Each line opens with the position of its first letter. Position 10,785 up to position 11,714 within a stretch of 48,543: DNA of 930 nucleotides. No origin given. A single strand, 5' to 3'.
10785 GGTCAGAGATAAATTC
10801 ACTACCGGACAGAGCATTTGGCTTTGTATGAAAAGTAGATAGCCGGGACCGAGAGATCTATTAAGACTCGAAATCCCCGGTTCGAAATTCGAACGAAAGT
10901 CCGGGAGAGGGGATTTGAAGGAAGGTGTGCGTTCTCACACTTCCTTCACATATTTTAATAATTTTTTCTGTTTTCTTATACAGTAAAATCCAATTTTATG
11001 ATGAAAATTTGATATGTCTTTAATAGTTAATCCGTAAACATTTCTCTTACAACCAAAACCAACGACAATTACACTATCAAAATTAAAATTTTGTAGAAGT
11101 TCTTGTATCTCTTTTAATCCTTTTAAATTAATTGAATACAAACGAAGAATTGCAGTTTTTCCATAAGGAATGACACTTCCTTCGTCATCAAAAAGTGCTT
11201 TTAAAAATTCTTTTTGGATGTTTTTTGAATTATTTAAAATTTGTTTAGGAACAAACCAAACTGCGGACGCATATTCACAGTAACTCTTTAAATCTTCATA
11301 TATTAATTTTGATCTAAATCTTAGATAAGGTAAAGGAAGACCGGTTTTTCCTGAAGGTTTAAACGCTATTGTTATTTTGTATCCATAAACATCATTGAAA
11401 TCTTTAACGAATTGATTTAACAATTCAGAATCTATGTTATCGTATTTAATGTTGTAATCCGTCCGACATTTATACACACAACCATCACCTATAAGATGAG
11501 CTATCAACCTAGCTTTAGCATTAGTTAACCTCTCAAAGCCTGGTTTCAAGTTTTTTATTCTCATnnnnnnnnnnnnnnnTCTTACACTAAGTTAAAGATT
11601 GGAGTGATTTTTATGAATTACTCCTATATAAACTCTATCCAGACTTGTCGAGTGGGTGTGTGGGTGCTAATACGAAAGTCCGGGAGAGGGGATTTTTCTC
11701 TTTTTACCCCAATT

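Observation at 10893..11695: A 24-bp copy of a tRNA 3' exon, including the 3' half of its T-loop BHB, brackets an antisense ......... homing-endonuclease gene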

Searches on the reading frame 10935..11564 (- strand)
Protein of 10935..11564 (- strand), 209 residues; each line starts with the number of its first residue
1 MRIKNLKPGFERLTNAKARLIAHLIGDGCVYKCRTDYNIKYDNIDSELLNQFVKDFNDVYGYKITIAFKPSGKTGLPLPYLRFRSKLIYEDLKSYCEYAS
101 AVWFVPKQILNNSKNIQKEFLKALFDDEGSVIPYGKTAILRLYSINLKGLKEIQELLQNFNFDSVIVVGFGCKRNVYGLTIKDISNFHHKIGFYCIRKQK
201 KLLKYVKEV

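Call 7: search_protein_families(library=pfam, proteins=[window:10935-11564:-], max_evalue=0.01)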
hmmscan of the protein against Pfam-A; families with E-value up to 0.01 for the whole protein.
window:10935-11564:- (209 aa): 1 family
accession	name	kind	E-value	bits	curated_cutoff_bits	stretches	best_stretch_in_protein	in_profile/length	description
PF14528.11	LAGLIDADG_3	-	3e-10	40.7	22.5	1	117-181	3-68/82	LAGLIDADG-like domain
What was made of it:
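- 10935..11564 (-): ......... homing-endonuclease gene (209 aa): a monomeric enzyme with two motifs. Pfam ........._3, E 3e-10 (call 7).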

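Call 9: find_encoding_contigs(protein=window:10935-11564:-, flank=5000, max_places=10)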
Protein window:10935-11564:- (209 aa): 2 contigs read that carry it; 1 place shown.
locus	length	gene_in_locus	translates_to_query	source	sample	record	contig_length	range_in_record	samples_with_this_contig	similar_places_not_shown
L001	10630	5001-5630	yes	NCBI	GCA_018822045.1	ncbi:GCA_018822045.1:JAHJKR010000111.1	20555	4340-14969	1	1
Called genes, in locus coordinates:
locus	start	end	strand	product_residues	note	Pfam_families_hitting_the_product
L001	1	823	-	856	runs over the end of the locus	PF04997:RNA_pol_Rpb1_1, PF00623:RNA_pol_Rpb1_2, PF04983:RNA_pol_Rpb1_3, PF05000:RNA_pol_Rpb1_4, PF04998:RNA_pol_Rpb1_5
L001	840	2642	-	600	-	PF04566:RNA_pol_Rpb2_4, PF04567:RNA_pol_Rpb2_5 (weak), PF00562:RNA_pol_Rpb2_6, PF04560:RNA_pol_Rpb2_7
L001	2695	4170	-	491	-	PF04563:RNA_pol_Rpb2_1, PF04561:RNA_pol_Rpb2_2, PF04565:RNA_pol_Rpb2_3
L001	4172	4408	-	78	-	PF01191:RNA_pol_Rpb5_C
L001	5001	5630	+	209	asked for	PF14528:LAGLIDADG_3 (weak)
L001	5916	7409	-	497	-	-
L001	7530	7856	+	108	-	-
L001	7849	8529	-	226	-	-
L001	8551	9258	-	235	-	PF13489:Methyltransf_23, PF13649:Methyltransf_25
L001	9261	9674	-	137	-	PF01951:Archease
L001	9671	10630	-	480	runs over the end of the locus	PF01139:RtcB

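Call 11: find_homologous_proteins(query=window:10935-11564:-, max_evalue=0.001)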
Query window:10935-11564:- (209 aa): 130 proteins with E <= 0.001 among 200 candidates; the best 120 are listed.
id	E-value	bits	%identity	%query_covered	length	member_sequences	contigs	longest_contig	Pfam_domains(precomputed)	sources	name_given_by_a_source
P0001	3.0e-136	470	100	100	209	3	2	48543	PF14528.12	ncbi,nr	ncbi:MAG: hypothetical protein KJ597_04815 [Nanoarchaeota archaeon]|nr:hypothetical protein [Nanoarc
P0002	9.9e-88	311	67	99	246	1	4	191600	PF14528.12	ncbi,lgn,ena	-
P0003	5.9e-84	299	67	99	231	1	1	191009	PF14528.12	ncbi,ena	-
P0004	1.9e-83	297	67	99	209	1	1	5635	PF14528.12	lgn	-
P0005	1.0e-80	288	100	63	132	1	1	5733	PF14528.12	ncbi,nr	ncbi:MAG: LAGLIDADG family homing endonuclease, partial [Nanoarchaeota archaeon]|nr:LAGLIDADG family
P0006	1.1e-78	282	65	97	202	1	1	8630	PF14528.12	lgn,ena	-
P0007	3.2e-78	280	61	100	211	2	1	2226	PF14528.12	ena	-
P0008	6.8e-78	279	65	99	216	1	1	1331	PF14528.12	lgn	-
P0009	8.8e-78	279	62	98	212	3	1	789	PF14528.12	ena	-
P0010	5.0e-75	270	61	100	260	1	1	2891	PF14528.12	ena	-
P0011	2.3e-72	261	60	99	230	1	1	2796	PF14528.12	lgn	-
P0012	1.8e-71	258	58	99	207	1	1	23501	PF14528.12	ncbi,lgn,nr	ncbi:MAG: LAGLIDADG family homing endonuclease [Nanoarchaeota archaeon]|nr:LAGLIDADG family homing e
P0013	3.1e-70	254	60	96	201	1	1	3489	PF14528.12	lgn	-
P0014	4.8e-70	253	59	97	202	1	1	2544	PF14528.12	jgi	-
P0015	5.9e-70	253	59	97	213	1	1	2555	PF14528.12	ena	-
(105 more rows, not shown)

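Call 14: find_related_loci(query=A1, collection=genome_contigs, flank=3000)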
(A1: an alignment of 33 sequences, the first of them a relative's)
Query A1 (209 aa) in genome_contigs; peptide patterns used: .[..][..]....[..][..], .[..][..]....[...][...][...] (x = any residue, [..] = any of these).
600 stretches matched a pattern (row limit reached: there are more); 35 encode a relative of the query (tblastn E <= 1e-3); 35 distinct loci.
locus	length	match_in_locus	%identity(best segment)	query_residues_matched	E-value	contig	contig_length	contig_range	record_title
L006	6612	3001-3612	59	1-204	2e-78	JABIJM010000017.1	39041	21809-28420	MAG: Candidatus Woesearchaeota archaeon isolate SI054_bin25 k141_579304, whole genome shotgun sequence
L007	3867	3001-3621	58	1-207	9e-78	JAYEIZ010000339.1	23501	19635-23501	MAG: Nanoarchaeota archaeon isolate MAG177 MAG177_339, whole genome shotgun sequence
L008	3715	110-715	56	1-202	3e-72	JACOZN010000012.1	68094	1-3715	MAG: Candidatus Woesearchaeota archaeon isolate NC_groundwater_206_Ag_S-0.1um_41_17 S4_GD2017_2_S1_scaffold_560, whole g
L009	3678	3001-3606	56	1-202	8e-72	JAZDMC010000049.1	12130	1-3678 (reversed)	MAG: Candidatus Woesearchaeota archaeon isolate MEGAHIT-group-0.632 k141_15306056, whole genome shotgun sequence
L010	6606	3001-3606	56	1-202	9e-67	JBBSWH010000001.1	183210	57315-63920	MAG: Nanoarchaeota archaeon isolate H52-bin084_1 H52_bin084_1_000000000001, whole genome shotgun sequence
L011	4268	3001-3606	52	1-202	2e-62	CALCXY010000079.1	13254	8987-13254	MAG TPA_asm: Candidatus Woesearchaeota archaeon isolate ERR599062_bin.4_CONCOCT_v1.1_MAG genome assembly, contig: ERZ841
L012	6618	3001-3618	52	1-209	3e-61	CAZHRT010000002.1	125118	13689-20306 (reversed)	MAG TPA_asm: uncultured Methanosarcinales archaeon isolate binchicken_co28_95 genome assembly, contig: NODE_83_length_12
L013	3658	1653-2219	50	13-202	1e-51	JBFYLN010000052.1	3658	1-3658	MAG: Candidatus Micrarchaeota archaeon isolate PPR_0037 k121_5135735, whole genome shotgun sequence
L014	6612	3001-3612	42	3-202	2e-46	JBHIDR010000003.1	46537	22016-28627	MAG: Candidatus Aenigmatarchaeota archaeon isolate b3.sp3_bin.38 NODE_101_length_46537_cov_5.274902, whole genome shotgu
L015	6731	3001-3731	58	1-202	2e-59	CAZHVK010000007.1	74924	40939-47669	MAG TPA_asm: uncultured Methanosarcinales archaeon isolate binchicken_co330_8 genome assembly, contig: NODE_321_length_7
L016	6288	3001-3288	33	1-144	1e-16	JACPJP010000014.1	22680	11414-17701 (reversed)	MAG: Candidatus Woesearchaeota archaeon isolate NC_groundwater_471_Ag_B-0.1um_36_15 S34_3B_scaffold_189727, whole genome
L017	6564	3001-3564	44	16-202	2e-44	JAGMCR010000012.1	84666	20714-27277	MAG: Candidatus Iainarchaeum archaeon isolate RS_17_2 ZL495.bin.2.fa_12, whole genome shotgun sequence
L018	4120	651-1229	30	12-202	3e-14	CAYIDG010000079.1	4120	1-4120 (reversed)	MAG TPA_asm: uncultured archaeon isolate ERP119705_co1_846 genome assembly, contig: NODE_41285_length_4120_cov_4.084625,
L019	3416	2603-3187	28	17-206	1e-12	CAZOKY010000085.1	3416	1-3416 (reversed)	MAG TPA_asm: Candidatus Micrarchaeota archaeon isolate SRP178699_co1_600 genome assembly, contig: NODE_43851_length_3416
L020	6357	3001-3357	32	14-131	4e-12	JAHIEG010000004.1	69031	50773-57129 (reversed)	MAG: Nanoarchaeota archaeon isolate KR11_0.1_MetaG.mb.112 KR11_0.1_MetaG.mb.112_k141_128926, whole genome shotgun sequen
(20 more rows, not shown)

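Call 23: find_encoding_contigs(protein=P0002, flank=3000, max_places=4)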
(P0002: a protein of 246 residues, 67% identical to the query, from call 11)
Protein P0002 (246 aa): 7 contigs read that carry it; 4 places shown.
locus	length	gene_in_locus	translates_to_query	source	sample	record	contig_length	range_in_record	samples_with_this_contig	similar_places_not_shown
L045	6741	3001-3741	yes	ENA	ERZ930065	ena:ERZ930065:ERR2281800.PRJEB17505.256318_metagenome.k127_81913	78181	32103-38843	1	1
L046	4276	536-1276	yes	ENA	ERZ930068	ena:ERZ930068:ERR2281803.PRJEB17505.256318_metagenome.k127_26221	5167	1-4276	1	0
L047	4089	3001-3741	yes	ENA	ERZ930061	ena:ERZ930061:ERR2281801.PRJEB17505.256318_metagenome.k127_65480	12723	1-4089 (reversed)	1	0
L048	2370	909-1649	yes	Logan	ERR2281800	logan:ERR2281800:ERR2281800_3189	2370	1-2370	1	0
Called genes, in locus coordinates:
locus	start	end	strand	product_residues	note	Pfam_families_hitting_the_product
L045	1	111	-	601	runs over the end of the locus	PF04566:RNA_pol_Rpb2_4, PF04567:RNA_pol_Rpb2_5 (weak), PF00562:RNA_pol_Rpb2_6, PF04560:RNA_pol_Rpb2_7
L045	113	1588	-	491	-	PF04563:RNA_pol_Rpb2_1, PF04561:RNA_pol_Rpb2_2, PF04565:RNA_pol_Rpb2_3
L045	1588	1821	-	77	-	PF01191:RNA_pol_Rpb5_C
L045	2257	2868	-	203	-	PF00702:Hydrolase, PF12710:HAD, PF13419:HAD_2, PF08282:Hydrolase_3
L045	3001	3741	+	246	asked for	PF14528:LAGLIDADG_3 (weak)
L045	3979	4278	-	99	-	-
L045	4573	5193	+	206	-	-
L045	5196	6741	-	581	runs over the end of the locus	PF01411:tRNA-synt_2c, PF07973:tRNA_SAD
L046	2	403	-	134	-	?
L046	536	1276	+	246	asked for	PF14528:LAGLIDADG_3 (weak)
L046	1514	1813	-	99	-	-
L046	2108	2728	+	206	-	-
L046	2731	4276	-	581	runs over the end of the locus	PF01411:tRNA-synt_2c, PF07973:tRNA_SAD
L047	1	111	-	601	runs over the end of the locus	PF04566:RNA_pol_Rpb2_4, PF04567:RNA_pol_Rpb2_5 (weak), PF00562:RNA_pol_Rpb2_6, PF04560:RNA_pol_Rpb2_7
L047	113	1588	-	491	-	PF04563:RNA_pol_Rpb2_1, PF04561:RNA_pol_Rpb2_2, PF04565:RNA_pol_Rpb2_3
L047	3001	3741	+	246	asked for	PF14528:LAGLIDADG_3 (weak)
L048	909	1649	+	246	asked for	PF14528:LAGLIDADG_3 (weak)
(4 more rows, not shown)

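Call 24: find_encoding_contigs(protein=P0003, flank=3000, max_places=3)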
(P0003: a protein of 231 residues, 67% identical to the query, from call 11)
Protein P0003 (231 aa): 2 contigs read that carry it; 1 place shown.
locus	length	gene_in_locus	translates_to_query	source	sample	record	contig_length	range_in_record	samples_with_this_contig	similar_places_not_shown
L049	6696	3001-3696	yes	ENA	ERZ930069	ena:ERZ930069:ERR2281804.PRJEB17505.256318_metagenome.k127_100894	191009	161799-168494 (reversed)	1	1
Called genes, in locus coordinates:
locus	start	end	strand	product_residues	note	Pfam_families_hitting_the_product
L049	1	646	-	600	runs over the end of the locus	PF04566:RNA_pol_Rpb2_4, PF04567:RNA_pol_Rpb2_5, PF00562:RNA_pol_Rpb2_6, PF04560:RNA_pol_Rpb2_7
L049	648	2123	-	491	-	PF04563:RNA_pol_Rpb2_1, PF04561:RNA_pol_Rpb2_2, PF04565:RNA_pol_Rpb2_3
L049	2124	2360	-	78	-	PF01191:RNA_pol_Rpb5_C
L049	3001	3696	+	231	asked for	PF14528:LAGLIDADG_3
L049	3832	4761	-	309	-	PF00781:DAGK_cat (weak), PF19279:YegS_C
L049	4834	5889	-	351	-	PF01609:DDE_Tnp_1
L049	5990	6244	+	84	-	-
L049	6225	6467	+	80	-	PF24033:DUF7342 (weak)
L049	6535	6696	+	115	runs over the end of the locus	-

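Call 26: find_related_loci(query=A1, collection=metagenome_contigs, flank=1500)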
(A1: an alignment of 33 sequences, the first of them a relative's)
Query A1 (209 aa) in metagenome_contigs; peptide patterns used: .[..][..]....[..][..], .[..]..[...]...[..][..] (x = any residue, [..] = any of these).
435 stretches matched a pattern; 243 encode a relative of the query (tblastn E <= 1e-3); the best 80 are kept; 80 distinct loci.
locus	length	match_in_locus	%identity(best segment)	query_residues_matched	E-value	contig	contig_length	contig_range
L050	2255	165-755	62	1-197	1e-82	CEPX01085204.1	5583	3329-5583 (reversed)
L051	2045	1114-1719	61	1-202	4e-85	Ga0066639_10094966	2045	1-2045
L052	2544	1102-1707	59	1-202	1e-77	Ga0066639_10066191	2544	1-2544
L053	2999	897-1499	61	1-202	1e-72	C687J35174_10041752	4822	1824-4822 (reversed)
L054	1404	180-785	58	1-202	6e-77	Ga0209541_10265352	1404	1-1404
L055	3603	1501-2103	61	1-202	1e-72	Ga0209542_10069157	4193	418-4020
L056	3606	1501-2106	57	1-202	2e-71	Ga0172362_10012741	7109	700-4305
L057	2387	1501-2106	57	1-202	9e-72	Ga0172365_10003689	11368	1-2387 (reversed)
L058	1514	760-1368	58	1-203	4e-74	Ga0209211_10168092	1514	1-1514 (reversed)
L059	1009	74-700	55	1-209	6e-75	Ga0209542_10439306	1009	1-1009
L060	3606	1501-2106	54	1-202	3e-68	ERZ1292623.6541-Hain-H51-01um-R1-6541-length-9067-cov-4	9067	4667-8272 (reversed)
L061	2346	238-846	54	1-202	2e-68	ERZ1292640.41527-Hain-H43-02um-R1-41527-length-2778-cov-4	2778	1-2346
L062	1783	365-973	56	1-202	6e-70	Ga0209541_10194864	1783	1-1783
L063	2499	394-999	55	1-202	5e-66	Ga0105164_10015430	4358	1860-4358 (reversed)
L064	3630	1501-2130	51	1-209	2e-65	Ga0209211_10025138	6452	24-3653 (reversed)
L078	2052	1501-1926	64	1-142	2e-56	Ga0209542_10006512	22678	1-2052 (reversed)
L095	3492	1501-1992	48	1-168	3e-45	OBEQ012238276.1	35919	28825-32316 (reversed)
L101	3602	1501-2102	46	1-204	1e-37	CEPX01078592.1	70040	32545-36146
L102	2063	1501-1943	48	1-150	2e-38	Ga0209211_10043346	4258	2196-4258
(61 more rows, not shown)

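Call 45: search_solved_structures(query=window:10935-11564:-, max_evalue=1, show_alignments=1)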
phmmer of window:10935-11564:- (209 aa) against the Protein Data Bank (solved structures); distinct sequences matched with E-value up to 1: 0.
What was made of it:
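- Tried and rejected: Sequence search of the PDB: no hit (call 45).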

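Call 59: search_dna_similar(query=window:10938-11564:-, collection=phages, mode=protein, max_rows=8)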
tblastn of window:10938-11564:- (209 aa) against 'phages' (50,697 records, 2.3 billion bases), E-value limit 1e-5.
Records with a match: 1; places in all: 1; records where one place covers at least 80% of the query: 1.
Best place of each record, by identity: <60% 1.
By first word of the organism name: Psychrobacillus 1.
By host as written in the record: Psychrobacillus psychrodurans 1.
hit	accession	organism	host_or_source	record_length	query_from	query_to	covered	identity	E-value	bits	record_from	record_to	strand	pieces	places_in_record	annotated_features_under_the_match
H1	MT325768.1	Psychrobacillus phage Perkons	Psychrobacillus psychrodurans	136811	10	202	92%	29.9%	1e-7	57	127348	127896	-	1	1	terminase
